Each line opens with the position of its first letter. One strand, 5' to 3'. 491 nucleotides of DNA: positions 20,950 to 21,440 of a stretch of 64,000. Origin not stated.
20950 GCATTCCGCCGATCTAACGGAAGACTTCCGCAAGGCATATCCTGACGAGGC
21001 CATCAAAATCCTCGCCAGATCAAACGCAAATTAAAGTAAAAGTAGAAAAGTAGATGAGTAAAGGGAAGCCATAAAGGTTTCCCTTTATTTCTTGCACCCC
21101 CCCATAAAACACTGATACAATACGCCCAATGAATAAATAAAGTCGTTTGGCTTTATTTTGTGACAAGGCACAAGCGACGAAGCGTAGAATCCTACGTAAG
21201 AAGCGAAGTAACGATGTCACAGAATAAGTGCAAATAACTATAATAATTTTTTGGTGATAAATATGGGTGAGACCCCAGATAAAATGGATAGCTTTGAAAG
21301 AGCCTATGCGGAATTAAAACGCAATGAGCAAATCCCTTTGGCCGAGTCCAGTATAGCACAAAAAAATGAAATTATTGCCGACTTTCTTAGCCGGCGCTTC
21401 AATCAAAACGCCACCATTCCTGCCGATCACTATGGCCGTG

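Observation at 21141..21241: Multi-copy ~100-nt intergenic element with covarying stems and conserved loops (candidate new structured RNA or REP/RIME-like element)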

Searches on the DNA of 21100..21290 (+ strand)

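Call 17: search_rna_families(source=window, start=21100, end=21290, threshold=evalue, max_evalue=10, show_alignments=2)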
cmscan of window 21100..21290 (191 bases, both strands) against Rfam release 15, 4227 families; matches with E-value up to 10: 3.
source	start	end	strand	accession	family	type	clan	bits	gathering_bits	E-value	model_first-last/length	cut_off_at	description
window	21155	21225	-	RF00716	mir-3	Gene; miRNA;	CL00084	14.9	54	3.3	1-74/74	no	mir-3 microRNA precursor family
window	21100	21253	+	RF03146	RAGATH-9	Gene; sRNA;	-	13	75.2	5.3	9-173/173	5'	RAGATH-9 RNA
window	21153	21227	+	RF03578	mir-3910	Gene; miRNA;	-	12.8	95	8.6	1-82/82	no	mir-3910 microRNA precursor family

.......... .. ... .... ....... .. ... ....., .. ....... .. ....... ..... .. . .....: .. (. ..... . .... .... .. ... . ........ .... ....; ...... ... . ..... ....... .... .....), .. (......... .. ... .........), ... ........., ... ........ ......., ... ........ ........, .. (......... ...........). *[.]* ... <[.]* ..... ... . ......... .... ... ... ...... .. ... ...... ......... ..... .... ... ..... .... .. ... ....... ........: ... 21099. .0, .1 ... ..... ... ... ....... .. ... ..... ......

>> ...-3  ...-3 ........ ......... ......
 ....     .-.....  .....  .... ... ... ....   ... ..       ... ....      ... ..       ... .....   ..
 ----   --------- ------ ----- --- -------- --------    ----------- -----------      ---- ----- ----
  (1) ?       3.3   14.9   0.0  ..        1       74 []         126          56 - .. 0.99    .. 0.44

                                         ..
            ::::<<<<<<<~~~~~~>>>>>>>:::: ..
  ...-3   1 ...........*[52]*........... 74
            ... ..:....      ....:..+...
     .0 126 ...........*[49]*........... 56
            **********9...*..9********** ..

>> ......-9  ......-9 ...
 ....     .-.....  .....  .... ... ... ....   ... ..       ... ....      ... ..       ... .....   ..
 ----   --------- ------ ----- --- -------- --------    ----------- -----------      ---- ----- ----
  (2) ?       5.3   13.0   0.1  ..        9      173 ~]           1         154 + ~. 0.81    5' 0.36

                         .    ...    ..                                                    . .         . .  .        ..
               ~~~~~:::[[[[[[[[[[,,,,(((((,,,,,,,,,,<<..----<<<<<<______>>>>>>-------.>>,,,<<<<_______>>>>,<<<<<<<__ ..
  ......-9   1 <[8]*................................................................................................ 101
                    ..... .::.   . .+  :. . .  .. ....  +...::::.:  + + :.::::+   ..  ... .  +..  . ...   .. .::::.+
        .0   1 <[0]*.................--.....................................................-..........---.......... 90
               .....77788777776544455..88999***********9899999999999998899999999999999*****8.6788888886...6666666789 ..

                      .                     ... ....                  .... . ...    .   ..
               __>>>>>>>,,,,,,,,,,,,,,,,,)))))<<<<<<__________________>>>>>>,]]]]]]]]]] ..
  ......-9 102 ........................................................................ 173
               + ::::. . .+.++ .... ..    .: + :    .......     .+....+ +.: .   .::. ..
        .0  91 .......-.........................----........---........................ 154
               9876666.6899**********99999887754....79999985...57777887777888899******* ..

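Call 27: build_rna_model(alignment_id=A2, structure=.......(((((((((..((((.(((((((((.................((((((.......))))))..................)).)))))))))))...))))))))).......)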
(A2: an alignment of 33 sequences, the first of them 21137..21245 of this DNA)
Model R1 built from alignment A2 (33 sequences, 119 columns); structure: as given.
model positions 107; base pairs 28; branch points 0; effective number of sequences 2.01; information 0.59 bits per position. Calibrated on 0.2 Mb of random sequence (short: E-values are rough).
structure used (alignment columns):
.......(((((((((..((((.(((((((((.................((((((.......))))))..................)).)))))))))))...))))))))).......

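Call 28: search_with_rna_model(model_id=R1, source=window, filters=off, max_evalue=10)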
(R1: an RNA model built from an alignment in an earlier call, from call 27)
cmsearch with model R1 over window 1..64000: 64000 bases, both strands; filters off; matches with E-value up to 10: 11.
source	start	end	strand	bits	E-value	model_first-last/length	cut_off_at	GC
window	17159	17264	+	108.3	1.6e-24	1-107/107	no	0.38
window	21138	21243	+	100.5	1.4e-22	1-107/107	no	0.39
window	57618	57723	+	92.7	1.3e-20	1-107/107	no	0.42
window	12513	12619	+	87.7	2.4e-19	1-107/107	no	0.41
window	17158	17263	-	27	0.00045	1-107/107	no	0.38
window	61545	61641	+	22.5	0.0062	1-107/107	no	0.35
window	21137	21242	-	22.3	0.0071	1-107/107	no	0.39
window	57617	57722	-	19.9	0.028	1-107/107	no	0.42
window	25358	25462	+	15.2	0.43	1-107/107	no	0.47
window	5092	5163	-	12.9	1.6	1-107/107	no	0.39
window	457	524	+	10.7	5.8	1-107/107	no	0.37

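Call 29: search_with_rna_model(model_id=R1, sources=[L002, L007, L008, L009, L012, L013, L015, L016, L019, L021, L024, L025, L027, L030, L032, L036, L040, L041, L047, L056, L060, L061, L064, L065, L069, L070, L074, L077, L078, L001, L003, L004, L005, L006, L010, L011, L014, L017, L018, L020, L022, L023, L026, L028, L029, L031, L033, L034, L035, L037, L038, L039, L042, L043, L044, L045, L046, L048, L049, L050, L051, L052, L053, L054, L055, L057, L058, L059, L062, L063, L066, L067, L068, L071, L072, L073, L075, L076, L079, L080, L081], max_evalue=0.1, make_alignment=true)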
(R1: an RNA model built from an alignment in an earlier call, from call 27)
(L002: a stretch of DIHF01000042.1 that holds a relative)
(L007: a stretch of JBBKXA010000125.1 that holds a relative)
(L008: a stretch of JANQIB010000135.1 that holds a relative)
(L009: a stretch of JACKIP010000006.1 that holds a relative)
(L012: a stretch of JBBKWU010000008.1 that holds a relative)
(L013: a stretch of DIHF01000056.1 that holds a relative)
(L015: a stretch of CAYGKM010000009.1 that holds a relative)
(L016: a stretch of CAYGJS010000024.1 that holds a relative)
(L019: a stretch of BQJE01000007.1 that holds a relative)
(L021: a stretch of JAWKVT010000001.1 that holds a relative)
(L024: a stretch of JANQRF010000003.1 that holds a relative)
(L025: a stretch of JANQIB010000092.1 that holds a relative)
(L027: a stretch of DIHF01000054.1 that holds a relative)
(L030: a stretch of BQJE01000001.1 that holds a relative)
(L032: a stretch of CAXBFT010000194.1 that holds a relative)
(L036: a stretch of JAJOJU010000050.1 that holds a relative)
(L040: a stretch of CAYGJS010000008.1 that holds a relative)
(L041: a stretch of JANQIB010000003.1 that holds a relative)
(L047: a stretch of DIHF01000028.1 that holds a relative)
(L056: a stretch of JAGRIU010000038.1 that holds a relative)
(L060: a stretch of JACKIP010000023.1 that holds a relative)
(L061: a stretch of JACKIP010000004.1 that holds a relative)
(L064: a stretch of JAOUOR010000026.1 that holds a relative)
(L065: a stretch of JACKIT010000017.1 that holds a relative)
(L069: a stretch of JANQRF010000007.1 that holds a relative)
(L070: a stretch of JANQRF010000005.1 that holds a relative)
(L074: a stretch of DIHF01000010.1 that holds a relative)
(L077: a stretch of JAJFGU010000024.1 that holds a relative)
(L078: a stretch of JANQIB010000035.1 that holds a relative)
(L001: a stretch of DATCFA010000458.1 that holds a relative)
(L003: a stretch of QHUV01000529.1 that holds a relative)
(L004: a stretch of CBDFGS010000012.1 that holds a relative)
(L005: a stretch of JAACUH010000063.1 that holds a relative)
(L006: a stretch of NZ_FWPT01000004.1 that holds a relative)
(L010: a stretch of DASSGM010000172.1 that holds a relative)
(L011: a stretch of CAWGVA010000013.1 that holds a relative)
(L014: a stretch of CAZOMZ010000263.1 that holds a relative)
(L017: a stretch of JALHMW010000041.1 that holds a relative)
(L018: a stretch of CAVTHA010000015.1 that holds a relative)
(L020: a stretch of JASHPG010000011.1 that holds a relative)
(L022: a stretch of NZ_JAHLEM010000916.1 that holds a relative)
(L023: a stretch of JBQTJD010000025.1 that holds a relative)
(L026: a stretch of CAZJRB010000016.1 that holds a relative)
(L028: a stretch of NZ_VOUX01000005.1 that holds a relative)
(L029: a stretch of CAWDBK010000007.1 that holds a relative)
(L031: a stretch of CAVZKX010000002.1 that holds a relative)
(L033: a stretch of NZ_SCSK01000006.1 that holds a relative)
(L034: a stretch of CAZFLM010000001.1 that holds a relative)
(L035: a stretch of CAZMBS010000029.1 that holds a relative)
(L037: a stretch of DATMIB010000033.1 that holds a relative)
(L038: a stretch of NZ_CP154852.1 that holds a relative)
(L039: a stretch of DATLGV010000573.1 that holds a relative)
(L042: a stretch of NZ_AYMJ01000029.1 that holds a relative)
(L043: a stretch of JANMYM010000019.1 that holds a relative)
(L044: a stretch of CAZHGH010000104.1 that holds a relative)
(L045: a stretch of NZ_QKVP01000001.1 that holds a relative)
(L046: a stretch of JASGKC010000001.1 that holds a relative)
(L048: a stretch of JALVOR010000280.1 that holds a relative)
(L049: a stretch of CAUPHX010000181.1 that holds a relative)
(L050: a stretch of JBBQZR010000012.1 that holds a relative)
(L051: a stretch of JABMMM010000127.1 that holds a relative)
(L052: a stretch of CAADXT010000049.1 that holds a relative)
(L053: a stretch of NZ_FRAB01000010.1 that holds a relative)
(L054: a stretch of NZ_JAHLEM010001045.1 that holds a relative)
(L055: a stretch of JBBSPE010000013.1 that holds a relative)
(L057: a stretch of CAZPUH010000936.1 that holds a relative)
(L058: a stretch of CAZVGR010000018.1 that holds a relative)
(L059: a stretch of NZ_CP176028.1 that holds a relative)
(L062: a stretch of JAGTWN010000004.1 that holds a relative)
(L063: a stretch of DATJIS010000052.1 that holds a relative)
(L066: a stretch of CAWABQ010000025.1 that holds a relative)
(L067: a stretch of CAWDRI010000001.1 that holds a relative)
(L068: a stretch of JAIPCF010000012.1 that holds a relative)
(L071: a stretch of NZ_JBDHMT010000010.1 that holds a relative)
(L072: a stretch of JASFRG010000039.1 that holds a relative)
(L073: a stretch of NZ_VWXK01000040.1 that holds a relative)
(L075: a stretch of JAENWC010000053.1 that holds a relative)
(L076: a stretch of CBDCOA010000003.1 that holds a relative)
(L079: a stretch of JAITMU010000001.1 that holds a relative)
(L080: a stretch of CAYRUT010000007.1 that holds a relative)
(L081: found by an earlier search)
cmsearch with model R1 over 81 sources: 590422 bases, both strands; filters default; matches with E-value up to 0.1: 37.
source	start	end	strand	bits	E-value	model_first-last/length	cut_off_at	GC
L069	1940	2046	-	116.9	9.7e-26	1-107/107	no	0.43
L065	688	793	-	115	3e-25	1-107/107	no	0.42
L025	445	551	-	114.4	4.3e-25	1-107/107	no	0.46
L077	5397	5505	-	113.5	7.2e-25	1-107/107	no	0.47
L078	4758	4864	+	113.5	7.3e-25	1-107/107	no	0.39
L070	5900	6006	+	112.8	1.1e-24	1-107/107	no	0.37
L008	370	476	+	111.6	2.2e-24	1-107/107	no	0.43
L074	3100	3207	-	110.9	3.3e-24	1-107/107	no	0.4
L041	7175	7281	-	110.6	3.9e-24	1-107/107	no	0.42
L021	2256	2362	+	110.5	4e-24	1-107/107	no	0.45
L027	5574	5681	-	110.4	4.4e-24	1-107/107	no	0.44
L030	6684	6792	-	108.7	1.1e-23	1-107/107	no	0.45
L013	5955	6060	+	107.7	2.1e-23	1-107/107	no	0.49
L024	1130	1237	-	105.9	5.7e-23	1-107/107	no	0.45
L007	1954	2060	+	105.3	8.2e-23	1-107/107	no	0.42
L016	3901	4007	-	105.1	9.3e-23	1-107/107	no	0.39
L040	951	1056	-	104.7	1.2e-22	1-107/107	no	0.46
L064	3784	3890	+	103.4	2.5e-22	1-107/107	no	0.44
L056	2463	2569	-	103.2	2.8e-22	1-107/107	no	0.5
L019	5156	5264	-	102.6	4e-22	1-107/107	no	0.48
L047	7533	7641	-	102.2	5e-22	1-107/107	no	0.49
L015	7841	7949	-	102.2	5e-22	1-107/107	no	0.47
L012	1186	1292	-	102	5.6e-22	1-107/107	no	0.43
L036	3396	3502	+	101.8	6.3e-22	1-107/107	no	0.4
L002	2444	2552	+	97.6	7.1e-21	1-107/107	no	0.5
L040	4546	4651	-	87.9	2e-18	1-107/107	no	0.42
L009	1405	1512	-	86.9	3.6e-18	1-107/107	no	0.47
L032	4109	4216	-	83.4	2.7e-17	1-107/107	no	0.42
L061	2337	2444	-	81.3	8.9e-17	1-107/107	no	0.51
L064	7032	7138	+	75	3.5e-15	1-107/107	no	0.4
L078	7401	7507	+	72.7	1.3e-14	1-107/107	no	0.42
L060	3239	3343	+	67.9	2.2e-13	1-107/107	no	0.55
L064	485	592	+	60.8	1.3e-11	1-107/107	no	0.4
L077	5398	5506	+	31.3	0.00035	1-107/107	no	0.46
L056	3585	3681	-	31.3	0.00036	1-107/107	no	0.47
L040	91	216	-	30.9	0.00045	1-107/107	no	0.51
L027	5575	5682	+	28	0.0024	1-107/107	no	0.44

Alignment A3: 37 matches aligned to the model, 165 columns, each read 5' to 3' on its own strand. Consensus structure (alignment columns), stored with it:
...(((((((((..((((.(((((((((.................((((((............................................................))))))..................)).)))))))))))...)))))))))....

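Call 45: search_with_rna_model(model_id=R1, sources=[L082, L083, L084, L085, L086], filters=off, max_evalue=1)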
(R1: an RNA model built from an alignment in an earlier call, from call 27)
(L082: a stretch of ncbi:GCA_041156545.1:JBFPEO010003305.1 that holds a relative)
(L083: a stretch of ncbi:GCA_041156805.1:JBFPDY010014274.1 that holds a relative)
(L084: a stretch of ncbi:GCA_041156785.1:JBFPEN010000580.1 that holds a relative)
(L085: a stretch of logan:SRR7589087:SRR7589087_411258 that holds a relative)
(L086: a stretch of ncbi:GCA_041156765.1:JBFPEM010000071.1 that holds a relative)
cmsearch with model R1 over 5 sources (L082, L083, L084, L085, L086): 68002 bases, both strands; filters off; matches with E-value up to 1: 4.
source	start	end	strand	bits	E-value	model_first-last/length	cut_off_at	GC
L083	7877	7981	-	80.1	2.1e-17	1-107/107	no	0.43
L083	2055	2104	-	30.1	8.1e-05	30-79/107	no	0.46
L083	7878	7982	+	22.6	0.0063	1-107/107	no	0.43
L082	9121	9188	+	14.2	0.84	1-107/107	no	0.41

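Call 63: search_with_rna_model(model_id=R1, sources=[L087, L088, L089], filters=off, max_evalue=1)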
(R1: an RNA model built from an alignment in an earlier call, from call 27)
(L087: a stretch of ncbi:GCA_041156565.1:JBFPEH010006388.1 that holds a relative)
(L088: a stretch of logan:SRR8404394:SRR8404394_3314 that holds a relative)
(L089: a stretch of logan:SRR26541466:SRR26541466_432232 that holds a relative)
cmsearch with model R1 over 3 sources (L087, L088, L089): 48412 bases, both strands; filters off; matches with E-value up to 1: 7.
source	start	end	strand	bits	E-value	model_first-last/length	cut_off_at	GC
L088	9925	10030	+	95.7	1.8e-21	1-107/107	no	0.42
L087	8950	9056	+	95.2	2.4e-21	1-107/107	no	0.35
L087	9923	10030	+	64.8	1.1e-13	1-107/107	no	0.42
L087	8867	8949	+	56.3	1.5e-11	12-95/107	no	0.51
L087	8949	9055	-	24.1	0.0019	1-107/107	no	0.36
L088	9924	10029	-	16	0.2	1-107/107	no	0.42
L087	2008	2062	-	15.5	0.27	1-107/107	no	0.27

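Call 68: search_with_rna_model(model_id=R1, sources=[window, L040, L064, L078, L056, L083, L087, L088, L002, L007, L008, L009, L012, L013, L015, L016, L019, L021, L024, L025, L027, L030, L032, L036, L041, L047, L060, L061, L065, L069, L070, L074, L077], max_evalue=1e-8, make_alignment=true)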
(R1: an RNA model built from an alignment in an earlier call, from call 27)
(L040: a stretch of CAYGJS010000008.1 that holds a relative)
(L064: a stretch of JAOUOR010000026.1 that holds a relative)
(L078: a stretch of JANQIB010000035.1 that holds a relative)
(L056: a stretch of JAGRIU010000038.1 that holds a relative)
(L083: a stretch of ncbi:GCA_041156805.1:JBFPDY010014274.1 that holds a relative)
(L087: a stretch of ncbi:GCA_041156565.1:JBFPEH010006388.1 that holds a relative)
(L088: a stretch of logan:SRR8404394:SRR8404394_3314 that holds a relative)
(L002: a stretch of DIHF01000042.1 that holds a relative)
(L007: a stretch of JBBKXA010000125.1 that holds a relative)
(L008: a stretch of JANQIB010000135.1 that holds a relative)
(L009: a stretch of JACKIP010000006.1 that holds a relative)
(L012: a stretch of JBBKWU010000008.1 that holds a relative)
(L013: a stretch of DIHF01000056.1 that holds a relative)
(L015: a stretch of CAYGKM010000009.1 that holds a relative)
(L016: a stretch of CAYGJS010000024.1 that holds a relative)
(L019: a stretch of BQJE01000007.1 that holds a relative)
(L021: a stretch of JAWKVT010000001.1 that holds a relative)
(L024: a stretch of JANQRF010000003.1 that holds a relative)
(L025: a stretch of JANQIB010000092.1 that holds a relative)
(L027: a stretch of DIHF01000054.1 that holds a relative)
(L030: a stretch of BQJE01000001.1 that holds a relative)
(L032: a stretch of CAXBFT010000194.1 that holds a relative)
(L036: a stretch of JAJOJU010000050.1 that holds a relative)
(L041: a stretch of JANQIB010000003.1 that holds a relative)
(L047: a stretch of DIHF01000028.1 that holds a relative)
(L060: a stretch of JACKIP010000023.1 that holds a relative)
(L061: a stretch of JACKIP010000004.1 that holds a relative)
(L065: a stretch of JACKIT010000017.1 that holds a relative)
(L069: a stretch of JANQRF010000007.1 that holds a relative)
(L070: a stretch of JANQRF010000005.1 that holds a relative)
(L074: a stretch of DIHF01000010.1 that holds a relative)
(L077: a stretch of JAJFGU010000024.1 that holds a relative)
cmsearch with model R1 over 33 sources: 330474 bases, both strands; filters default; matches with E-value up to 1e-8: 41.
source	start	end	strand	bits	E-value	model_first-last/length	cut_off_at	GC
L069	1940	2046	-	116.9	5.4e-26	1-107/107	no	0.43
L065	688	793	-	115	1.7e-25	1-107/107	no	0.42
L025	445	551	-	114.4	2.4e-25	1-107/107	no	0.46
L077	5397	5505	-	113.5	4e-25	1-107/107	no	0.47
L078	4758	4864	+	113.5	4.1e-25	1-107/107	no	0.39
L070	5900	6006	+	112.8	6e-25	1-107/107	no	0.37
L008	370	476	+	111.6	1.2e-24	1-107/107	no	0.43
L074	3100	3207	-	110.9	1.9e-24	1-107/107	no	0.4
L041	7175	7281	-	110.6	2.2e-24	1-107/107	no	0.42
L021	2256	2362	+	110.5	2.2e-24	1-107/107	no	0.45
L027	5574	5681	-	110.4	2.4e-24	1-107/107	no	0.44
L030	6684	6792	-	108.7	6.3e-24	1-107/107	no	0.45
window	17159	17264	+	108.3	8.3e-24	1-107/107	no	0.38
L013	5955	6060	+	107.7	1.2e-23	1-107/107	no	0.49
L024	1130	1237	-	105.9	3.2e-23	1-107/107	no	0.45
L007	1954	2060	+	105.3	4.6e-23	1-107/107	no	0.42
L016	3901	4007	-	105.1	5.2e-23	1-107/107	no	0.39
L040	951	1056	-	104.7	6.5e-23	1-107/107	no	0.46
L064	3784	3890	+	103.4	1.4e-22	1-107/107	no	0.44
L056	2463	2569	-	103.2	1.6e-22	1-107/107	no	0.5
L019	5156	5264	-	102.6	2.2e-22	1-107/107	no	0.48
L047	7533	7641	-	102.2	2.8e-22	1-107/107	no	0.49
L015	7841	7949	-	102.2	2.8e-22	1-107/107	no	0.47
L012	1186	1292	-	102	3.2e-22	1-107/107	no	0.43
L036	3396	3502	+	101.8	3.5e-22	1-107/107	no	0.4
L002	2444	2552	+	97.6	4e-21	1-107/107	no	0.5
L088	9925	10030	+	95.7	1.2e-20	1-107/107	no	0.42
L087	8950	9056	+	95.2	1.6e-20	1-107/107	no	0.35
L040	4546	4651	-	87.9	1.1e-18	1-107/107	no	0.42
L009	1405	1512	-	86.9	2e-18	1-107/107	no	0.47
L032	4109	4216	-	83.4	1.5e-17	1-107/107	no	0.42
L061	2337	2444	-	81.3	5e-17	1-107/107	no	0.51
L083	7877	7981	-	80.1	1e-16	1-107/107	no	0.43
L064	7032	7138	+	75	1.9e-15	1-107/107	no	0.4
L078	7401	7507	+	72.7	7.4e-15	1-107/107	no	0.42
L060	3239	3343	+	67.9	1.2e-13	1-107/107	no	0.55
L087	9923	10030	+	64.8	7.3e-13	1-107/107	no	0.42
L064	485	592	+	60.8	7.2e-12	1-107/107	no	0.4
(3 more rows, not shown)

Alignment A4: 41 matches aligned to the model, 114 columns, each read 5' to 3' on its own strand. Consensus structure (alignment columns), stored with it:
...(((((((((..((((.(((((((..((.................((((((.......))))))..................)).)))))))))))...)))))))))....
